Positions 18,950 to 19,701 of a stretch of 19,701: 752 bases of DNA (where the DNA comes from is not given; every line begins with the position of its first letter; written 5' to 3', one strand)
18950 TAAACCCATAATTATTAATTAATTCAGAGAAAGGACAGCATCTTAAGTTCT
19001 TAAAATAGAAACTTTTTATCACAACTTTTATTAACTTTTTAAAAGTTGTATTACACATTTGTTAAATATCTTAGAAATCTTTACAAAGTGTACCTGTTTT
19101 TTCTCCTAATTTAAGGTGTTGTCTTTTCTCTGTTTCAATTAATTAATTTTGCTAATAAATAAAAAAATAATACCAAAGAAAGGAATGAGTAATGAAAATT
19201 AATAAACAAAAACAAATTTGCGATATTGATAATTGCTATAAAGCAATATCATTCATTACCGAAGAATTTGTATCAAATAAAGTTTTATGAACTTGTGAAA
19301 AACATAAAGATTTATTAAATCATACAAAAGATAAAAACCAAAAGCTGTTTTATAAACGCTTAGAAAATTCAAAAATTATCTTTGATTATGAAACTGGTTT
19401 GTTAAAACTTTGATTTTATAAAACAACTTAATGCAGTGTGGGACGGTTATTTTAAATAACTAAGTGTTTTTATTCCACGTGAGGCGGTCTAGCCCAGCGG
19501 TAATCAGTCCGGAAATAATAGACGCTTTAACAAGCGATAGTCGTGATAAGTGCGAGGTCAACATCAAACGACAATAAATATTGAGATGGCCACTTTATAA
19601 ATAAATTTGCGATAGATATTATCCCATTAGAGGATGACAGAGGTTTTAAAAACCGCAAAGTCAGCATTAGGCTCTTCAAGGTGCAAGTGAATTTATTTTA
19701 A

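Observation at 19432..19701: G+C-enriched, ORF-free block at the right end; with 1-231 it would form a ~500 nt candidate large structured RNA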

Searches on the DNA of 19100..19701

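Call 8: search_rna_families(source=window, start=19100, end=19701, threshold=evalue, max_evalue=10, show_alignments=3)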
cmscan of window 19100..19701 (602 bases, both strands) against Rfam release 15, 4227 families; matches with E-value up to 10: 1.
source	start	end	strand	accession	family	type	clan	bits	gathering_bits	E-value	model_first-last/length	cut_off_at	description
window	19380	19422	+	RF00727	bantam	Gene; miRNA;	CL00091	16.9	61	3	1-82/82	no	bantam microRNA precursor family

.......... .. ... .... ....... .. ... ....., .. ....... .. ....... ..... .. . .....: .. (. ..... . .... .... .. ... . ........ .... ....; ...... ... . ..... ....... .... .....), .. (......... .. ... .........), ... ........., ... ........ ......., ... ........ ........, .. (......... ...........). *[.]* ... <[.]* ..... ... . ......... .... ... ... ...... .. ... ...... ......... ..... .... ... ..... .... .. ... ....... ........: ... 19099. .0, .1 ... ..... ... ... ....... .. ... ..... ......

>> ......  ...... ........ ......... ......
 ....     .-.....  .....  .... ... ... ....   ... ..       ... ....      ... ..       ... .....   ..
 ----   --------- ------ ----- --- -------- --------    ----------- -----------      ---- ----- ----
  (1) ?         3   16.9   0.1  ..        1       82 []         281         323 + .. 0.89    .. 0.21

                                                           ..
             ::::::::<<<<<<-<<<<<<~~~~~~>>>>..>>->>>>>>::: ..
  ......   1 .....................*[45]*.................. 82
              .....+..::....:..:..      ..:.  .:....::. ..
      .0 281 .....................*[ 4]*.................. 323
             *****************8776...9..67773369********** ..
